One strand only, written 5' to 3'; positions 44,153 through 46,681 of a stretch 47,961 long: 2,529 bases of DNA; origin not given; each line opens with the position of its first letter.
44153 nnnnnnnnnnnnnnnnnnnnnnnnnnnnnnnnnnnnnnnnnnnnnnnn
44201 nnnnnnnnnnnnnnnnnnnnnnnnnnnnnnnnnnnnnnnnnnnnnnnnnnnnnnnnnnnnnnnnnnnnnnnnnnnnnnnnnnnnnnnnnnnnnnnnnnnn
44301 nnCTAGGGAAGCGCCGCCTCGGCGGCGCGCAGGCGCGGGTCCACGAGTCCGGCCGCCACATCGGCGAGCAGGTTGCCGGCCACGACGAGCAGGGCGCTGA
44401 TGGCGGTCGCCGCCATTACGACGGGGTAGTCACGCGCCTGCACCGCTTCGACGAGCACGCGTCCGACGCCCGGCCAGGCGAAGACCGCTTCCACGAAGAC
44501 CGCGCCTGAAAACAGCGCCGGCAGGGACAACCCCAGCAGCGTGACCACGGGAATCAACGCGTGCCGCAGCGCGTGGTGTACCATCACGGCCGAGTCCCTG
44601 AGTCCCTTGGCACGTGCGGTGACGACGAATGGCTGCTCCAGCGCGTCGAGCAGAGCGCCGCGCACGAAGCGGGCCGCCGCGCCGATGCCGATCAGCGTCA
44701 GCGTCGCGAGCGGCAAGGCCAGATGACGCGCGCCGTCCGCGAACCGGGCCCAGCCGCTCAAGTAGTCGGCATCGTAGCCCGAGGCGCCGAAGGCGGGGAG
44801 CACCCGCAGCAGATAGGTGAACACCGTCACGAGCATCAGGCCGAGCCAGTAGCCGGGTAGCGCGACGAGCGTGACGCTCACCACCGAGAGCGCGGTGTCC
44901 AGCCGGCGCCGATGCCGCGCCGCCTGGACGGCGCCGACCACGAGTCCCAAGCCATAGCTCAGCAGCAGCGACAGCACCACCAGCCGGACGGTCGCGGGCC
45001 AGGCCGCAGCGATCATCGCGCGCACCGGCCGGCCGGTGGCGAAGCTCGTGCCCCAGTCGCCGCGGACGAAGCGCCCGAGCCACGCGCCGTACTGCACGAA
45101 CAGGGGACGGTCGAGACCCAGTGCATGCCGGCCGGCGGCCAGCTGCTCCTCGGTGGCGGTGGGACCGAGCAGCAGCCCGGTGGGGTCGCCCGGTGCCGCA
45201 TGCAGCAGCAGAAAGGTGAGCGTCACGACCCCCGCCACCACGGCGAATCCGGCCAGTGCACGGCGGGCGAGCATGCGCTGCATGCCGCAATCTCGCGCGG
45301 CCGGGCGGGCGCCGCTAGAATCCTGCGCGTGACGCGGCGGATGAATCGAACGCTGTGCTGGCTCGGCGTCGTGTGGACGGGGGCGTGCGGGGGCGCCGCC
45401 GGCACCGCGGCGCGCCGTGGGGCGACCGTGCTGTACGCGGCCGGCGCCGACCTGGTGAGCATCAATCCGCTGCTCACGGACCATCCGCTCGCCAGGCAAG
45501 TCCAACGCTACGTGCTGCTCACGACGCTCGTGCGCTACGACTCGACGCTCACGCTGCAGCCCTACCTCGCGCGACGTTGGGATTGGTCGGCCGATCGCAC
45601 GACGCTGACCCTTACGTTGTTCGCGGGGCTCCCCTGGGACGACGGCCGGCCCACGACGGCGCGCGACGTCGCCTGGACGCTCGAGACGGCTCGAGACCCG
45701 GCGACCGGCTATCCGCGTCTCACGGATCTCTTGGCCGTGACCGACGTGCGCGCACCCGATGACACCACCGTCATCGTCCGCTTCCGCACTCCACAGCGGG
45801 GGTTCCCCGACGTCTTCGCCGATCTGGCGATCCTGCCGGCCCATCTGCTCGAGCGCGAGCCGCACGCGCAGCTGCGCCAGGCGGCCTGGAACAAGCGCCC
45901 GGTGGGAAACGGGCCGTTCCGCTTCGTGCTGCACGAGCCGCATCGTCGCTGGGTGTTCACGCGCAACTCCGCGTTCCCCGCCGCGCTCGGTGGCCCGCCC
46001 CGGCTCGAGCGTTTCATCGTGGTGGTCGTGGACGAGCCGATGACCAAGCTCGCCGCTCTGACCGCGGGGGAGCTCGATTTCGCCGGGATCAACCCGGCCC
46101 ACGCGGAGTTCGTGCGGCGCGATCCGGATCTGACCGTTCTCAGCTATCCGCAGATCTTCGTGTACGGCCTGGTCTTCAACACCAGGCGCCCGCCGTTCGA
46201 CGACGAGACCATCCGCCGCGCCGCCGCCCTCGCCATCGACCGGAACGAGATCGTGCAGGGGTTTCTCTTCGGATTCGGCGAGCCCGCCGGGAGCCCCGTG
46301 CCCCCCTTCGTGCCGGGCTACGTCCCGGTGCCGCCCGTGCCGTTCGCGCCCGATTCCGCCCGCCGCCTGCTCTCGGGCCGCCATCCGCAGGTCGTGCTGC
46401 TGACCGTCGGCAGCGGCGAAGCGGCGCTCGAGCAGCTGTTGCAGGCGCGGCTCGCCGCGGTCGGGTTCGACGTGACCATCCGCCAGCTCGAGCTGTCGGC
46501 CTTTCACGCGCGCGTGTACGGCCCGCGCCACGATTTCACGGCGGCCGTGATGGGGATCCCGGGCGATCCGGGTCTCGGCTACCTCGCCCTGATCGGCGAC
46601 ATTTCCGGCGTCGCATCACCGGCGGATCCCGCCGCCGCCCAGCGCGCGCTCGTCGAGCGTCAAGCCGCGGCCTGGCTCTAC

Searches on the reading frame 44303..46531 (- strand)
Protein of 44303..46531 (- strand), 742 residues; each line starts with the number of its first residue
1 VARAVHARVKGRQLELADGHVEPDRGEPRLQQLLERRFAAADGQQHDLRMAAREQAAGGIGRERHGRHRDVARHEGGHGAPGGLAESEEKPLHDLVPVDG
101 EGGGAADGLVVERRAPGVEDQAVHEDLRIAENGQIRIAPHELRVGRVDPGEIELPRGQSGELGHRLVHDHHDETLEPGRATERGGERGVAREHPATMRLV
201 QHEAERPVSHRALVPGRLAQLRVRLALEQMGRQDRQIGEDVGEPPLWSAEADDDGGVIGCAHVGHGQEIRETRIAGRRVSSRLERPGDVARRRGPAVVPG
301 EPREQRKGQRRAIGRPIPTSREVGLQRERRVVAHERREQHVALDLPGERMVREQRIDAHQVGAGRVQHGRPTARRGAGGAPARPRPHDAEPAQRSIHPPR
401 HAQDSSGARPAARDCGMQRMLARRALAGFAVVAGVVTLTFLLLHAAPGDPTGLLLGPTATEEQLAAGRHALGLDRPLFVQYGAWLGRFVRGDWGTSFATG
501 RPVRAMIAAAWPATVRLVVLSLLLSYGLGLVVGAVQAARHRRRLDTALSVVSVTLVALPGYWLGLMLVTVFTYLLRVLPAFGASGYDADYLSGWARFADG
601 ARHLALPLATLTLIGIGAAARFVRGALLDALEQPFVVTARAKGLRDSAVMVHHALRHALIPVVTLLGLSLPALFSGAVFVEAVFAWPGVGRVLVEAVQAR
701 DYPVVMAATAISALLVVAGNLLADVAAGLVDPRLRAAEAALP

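Call 30: search_protein_families(library=pfam, proteins=[window:44303-46531:-], max_evalue=0.001)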
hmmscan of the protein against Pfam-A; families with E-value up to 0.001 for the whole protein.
window:44303-46531:- (742 aa): 2 families
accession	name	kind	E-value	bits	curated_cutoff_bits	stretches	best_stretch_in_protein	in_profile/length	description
PF00528.27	BPD_transp_1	-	3e-38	131.8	26.4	1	529-735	1-183/184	Binding-protein-dependent transport system inner membrane component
PF19300.4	BPD_transp_1_N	-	2.1e-12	47.7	23.8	1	417-516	1-112/114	Binding-prot-dependent transport system membrane comp, N-term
